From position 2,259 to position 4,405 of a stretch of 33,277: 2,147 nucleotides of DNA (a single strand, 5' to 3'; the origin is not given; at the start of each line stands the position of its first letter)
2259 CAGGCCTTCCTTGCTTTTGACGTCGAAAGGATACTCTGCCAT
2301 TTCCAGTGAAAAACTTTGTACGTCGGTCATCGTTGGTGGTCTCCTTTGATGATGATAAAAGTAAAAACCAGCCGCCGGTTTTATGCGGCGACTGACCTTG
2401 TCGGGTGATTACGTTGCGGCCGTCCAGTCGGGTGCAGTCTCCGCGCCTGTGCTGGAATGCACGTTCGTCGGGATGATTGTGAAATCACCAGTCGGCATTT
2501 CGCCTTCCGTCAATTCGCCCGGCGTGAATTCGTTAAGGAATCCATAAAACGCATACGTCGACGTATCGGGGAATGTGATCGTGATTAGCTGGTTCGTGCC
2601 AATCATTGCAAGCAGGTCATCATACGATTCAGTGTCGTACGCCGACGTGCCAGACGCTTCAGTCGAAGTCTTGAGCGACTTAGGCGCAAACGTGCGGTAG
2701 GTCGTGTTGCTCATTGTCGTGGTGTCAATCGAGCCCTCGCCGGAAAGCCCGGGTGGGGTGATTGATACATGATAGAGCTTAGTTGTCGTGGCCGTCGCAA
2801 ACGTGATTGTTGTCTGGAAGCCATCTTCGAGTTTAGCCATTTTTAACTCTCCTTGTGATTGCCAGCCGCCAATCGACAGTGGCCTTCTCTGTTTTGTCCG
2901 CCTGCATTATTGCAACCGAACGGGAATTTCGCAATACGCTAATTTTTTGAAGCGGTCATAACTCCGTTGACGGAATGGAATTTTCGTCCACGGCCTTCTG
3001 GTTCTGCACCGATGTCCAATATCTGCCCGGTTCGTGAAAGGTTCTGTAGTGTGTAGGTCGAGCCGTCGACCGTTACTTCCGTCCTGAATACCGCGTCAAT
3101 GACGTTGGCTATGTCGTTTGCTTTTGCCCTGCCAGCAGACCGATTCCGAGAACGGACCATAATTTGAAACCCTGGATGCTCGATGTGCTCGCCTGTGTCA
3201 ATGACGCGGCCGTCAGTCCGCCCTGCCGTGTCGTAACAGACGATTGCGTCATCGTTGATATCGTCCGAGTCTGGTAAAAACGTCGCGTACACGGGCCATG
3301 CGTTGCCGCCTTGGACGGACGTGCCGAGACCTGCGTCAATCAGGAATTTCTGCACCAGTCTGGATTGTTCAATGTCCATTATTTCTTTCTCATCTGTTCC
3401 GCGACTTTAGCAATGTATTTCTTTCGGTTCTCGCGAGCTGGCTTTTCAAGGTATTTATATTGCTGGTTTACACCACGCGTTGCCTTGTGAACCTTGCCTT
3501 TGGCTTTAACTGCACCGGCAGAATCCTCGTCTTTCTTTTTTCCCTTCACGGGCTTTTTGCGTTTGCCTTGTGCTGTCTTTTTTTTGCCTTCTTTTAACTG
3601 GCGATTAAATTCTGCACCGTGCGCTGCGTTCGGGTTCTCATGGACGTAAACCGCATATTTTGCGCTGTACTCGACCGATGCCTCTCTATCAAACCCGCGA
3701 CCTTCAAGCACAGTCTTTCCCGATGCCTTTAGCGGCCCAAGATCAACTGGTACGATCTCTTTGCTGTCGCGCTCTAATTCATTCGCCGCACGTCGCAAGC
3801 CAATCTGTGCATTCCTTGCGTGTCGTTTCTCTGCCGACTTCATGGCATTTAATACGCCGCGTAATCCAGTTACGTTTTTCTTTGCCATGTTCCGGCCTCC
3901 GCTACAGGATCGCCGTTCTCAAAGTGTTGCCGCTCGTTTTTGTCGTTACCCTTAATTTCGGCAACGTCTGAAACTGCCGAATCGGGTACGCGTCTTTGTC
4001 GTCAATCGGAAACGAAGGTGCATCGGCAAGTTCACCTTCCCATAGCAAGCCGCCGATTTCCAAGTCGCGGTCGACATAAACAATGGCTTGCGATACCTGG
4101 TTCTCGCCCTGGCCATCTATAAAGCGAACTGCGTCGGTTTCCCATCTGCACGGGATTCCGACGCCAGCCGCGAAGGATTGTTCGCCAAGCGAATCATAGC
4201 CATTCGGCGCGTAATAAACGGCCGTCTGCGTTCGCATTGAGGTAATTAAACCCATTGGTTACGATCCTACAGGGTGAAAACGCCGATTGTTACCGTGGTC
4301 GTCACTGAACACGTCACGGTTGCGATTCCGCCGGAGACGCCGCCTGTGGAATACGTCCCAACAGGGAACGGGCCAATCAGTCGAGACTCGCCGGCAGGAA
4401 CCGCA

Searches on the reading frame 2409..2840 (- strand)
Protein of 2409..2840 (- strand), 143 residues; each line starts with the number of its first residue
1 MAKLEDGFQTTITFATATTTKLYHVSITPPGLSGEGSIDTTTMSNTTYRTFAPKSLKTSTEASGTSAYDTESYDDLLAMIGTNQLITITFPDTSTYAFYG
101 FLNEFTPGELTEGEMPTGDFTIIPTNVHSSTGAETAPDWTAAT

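Call 7: search_protein_families(library=phrogs, proteins=[window:2409-2840:-], max_evalue=0.01)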
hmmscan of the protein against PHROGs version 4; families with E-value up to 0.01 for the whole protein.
window:2409-2840:- (143 aa): 0 families

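Call 32: search_protein_families(library=pfam, proteins=[window:2409-2840:-], max_evalue=0.01)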
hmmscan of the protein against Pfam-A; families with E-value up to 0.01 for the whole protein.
window:2409-2840:- (143 aa): 0 families
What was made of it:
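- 2409..2840 (-): 143-aa major tail protein (by position and conservation), followed by a strong hairpin at 2399-2364. No Pfam hit (call 32).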

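Call 34: find_related_loci(query=window:2409-2840:-, collection=viral_contigs, flank=10000)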
Query window:2409-2840:- (143 aa) in viral_contigs; peptide patterns used: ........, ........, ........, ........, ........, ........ (x = any residue, [..] = any of these).
11 stretches matched a pattern; 3 encode a relative of the query (tblastn E <= 1e-3); 3 distinct loci.
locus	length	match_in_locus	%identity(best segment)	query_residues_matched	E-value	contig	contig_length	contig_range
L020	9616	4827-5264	56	1-141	7e-51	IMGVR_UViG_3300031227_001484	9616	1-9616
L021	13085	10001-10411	57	3-137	2e-45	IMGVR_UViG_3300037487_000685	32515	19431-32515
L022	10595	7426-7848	47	6-140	4e-37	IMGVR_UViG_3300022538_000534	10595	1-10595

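Call 39: search_protein_families(library=pfam, proteins=[L020:1243-3300:+, L020:3313-4272:+, L021:1709-2680:+, L021:2692-5337:+, L021:5796-6668:+, L021:6634-7827:+, L021:7740-9224:+, L021:9202-9891:+, L022:3817-4584:+, L022:5132-6856:+], max_evalue=0.01)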
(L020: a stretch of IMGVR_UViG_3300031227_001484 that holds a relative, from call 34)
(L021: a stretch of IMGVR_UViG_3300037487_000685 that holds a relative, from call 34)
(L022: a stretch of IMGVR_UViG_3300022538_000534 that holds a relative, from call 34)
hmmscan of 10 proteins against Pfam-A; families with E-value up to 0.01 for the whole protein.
L020:1243-3300:+ (685 aa): 1 family
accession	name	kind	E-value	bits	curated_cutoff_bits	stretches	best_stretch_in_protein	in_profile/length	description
PF15902.12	Sortilin-Vps10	-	0.0069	15.6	33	0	101-166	375-433/446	Sortilin, neurotensin receptor 3,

L020:3313-4272:+ (319 aa): 0 families

L021:1709-2680:+ (323 aa): 3 families
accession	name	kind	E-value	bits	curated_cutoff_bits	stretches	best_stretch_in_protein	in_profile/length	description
PF24517.2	CBM96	-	3.2e-14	53.5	26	1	31-203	2-162/164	Carbohydrate-binding module family 96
PF12691.13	Phage_tail_terminator_6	-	2.6e-11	44.1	23.8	1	209-319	9-115/118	Bacteriophage tail terminator protein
PF06848.17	Disaggr_repeat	-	0.00031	20.9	33.9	1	65-137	24-99/179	Disaggregatase related repeat domain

L021:2692-5337:+ (881 aa): 1 family
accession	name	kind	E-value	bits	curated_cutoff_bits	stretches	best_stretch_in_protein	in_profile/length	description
PF13088.12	BNR_2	-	2.3e-15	57.2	31.4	2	160-291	65-194/277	BNR repeat-like domain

L021:5796-6668:+ (290 aa): 0 families

L021:6634-7827:+ (397 aa): 0 families

L021:7740-9224:+ (494 aa): 0 families

L021:9202-9891:+ (229 aa): 0 families

L022:3817-4584:+ (255 aa): 2 families
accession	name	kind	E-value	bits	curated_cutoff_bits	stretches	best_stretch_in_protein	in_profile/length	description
PF13385.13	Laminin_G_3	-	2.6e-23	83.3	27.6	1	66-214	2-151/151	Concanavalin A-like lectin/glucanases superfamily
PF02210.31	Laminin_G_2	-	0.0074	17.2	22.9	0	105-201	17-121/126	Laminin G domain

L022:5132-6856:+ (574 aa): 0 families

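Call 44: search_protein_families(library=phrogs, proteins=[L020:1243-3300:+, L020:3313-4272:+, L021:5796-6668:+, L021:6634-7827:+, L021:7740-9224:+, L021:9202-9891:+, L022:5132-6856:+, L022:4509-5153:+], max_evalue=0.01)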
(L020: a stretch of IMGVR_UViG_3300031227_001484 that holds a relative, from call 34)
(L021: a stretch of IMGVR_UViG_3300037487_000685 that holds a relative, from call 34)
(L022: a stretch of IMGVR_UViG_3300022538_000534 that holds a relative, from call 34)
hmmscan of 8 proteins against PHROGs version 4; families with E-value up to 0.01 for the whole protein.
L020:1243-3300:+ (685 aa): 1 family
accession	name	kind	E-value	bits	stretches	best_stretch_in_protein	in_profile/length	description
phrog_584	-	tail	0.00078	20.2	1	463-546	20-101/218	major tail protein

L020:3313-4272:+ (319 aa): 0 families

L021:5796-6668:+ (290 aa): 0 families

L021:6634-7827:+ (397 aa): 0 families

L021:7740-9224:+ (494 aa): 0 families

L021:9202-9891:+ (229 aa): 0 families

L022:5132-6856:+ (574 aa): 0 families

L022:4509-5153:+ (214 aa): 0 families

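Call 87: find_related_loci(query=window:2409-2840:-, collection=metagenome_contigs, flank=10000)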
Query window:2409-2840:- (143 aa) in metagenome_contigs; peptide patterns used: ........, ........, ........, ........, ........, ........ (x = any residue, [..] = any of these).
163 stretches matched a pattern; 4 encode a relative of the query (tblastn E <= 1e-3); 4 distinct loci.
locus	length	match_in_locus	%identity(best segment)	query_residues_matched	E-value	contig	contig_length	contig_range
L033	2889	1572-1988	71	1-139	8e-64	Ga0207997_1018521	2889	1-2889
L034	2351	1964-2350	71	1-129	1e-59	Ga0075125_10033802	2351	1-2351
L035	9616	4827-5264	56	1-141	3e-51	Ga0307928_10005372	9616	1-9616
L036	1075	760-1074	43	1-106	2e-23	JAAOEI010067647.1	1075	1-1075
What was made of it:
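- Tried and rejected: A metagenome scan with the major tail protein gave only short contigs (call 87).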

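Call 99: search_protein_families(library=ncbifam, proteins=[window:2409-2840:-], max_evalue=0.01)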
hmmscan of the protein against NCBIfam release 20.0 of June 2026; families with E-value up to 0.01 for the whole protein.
window:2409-2840:- (143 aa): 0 families

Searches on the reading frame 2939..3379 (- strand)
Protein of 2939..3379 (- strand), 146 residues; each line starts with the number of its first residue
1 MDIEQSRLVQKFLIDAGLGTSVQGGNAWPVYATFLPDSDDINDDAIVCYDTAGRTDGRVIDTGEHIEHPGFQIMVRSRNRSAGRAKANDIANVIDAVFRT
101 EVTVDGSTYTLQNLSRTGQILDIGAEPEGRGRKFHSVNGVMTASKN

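Call 7: search_protein_families(library=phrogs, proteins=[window:2939-3379:-], max_evalue=0.01)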
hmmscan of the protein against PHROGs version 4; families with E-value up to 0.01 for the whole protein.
window:2939-3379:- (146 aa): 2 families
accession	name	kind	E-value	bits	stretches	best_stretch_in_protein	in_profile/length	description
phrog_10344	-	head and packaging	0.00076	20.7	1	41-127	27-111/128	minor head protein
phrog_913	-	head and packaging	0.0021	19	1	42-117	28-103/133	minor head protein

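Call 32: search_protein_families(library=pfam, proteins=[window:2939-3379:-], max_evalue=0.01)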
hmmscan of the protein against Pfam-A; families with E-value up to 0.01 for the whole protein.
window:2939-3379:- (146 aa): 1 family
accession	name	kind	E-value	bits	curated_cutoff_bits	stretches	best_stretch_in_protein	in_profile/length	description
PF12691.13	Phage_tail_terminator_6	-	9.8e-10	39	23.8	1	13-113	2-91/118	Bacteriophage tail terminator protein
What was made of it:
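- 2939..3379 (-): 146-aa tail terminator. PF12691, E 9.8e-10 (call 32).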

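Call 99: search_protein_families(library=ncbifam, proteins=[window:2939-3379:-], max_evalue=0.01)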
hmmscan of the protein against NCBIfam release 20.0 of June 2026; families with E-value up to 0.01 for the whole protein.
window:2939-3379:- (146 aa): 0 families

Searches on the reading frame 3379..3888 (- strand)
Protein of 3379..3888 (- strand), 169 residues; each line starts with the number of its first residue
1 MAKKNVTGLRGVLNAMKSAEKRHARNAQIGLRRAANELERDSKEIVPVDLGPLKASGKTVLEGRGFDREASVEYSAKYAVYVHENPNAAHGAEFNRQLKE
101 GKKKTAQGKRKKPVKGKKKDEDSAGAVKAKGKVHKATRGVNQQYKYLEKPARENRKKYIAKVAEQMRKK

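Call 4: search_protein_families(library=pfam, proteins=[window:3379-3888:-], max_evalue=0.01)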
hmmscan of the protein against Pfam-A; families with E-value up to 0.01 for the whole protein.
window:3379-3888:- (169 aa): 0 families

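Call 5: search_protein_families(library=phrogs, proteins=[window:3379-3888:-], max_evalue=0.01)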
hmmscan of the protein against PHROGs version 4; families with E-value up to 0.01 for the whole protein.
window:3379-3888:- (169 aa): 2 families
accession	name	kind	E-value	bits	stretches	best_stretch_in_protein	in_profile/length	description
phrog_556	-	head and packaging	1.8e-06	28.9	1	21-110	59-137/295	minor head protein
phrog_5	-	connector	3e-06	28.3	1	1-168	90-207/239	tail completion or Neck1 protein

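Call 99: search_protein_families(library=ncbifam, proteins=[window:3379-3888:-], max_evalue=0.01)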
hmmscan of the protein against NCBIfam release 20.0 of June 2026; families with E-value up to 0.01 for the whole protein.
window:3379-3888:- (169 aa): 0 families

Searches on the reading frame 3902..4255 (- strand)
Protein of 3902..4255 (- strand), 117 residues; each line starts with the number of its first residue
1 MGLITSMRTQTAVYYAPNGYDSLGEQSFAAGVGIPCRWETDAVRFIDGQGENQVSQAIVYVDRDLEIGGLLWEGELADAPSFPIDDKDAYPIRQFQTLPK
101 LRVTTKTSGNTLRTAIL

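Call 4: search_protein_families(library=pfam, proteins=[window:3902-4255:-], max_evalue=0.01)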
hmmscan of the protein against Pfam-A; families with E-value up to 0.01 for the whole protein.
window:3902-4255:- (117 aa): 0 families

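Call 5: search_protein_families(library=phrogs, proteins=[window:3902-4255:-], max_evalue=0.01)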
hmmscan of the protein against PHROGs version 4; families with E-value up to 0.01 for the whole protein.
window:3902-4255:- (117 aa): 0 families

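Call 60: search_protein_families(library=pfam, proteins=[window:3902-4255:-], max_evalue=0.05)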
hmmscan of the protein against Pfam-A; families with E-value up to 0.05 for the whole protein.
window:3902-4255:- (117 aa): 0 families

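Call 96: search_solved_structures(query=A2, max_evalue=10)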
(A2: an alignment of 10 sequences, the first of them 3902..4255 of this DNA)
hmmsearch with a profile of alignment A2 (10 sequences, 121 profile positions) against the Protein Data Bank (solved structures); distinct sequences matched with E-value up to 10: 0.
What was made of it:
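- On Head completion protein PF05521 (for 3902-4255): No PDB hit with the family profile (call 96).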

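Call 99: search_protein_families(library=ncbifam, proteins=[window:3902-4255:-], max_evalue=0.01)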
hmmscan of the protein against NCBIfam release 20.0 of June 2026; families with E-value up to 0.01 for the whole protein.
window:3902-4255:- (117 aa): 0 families
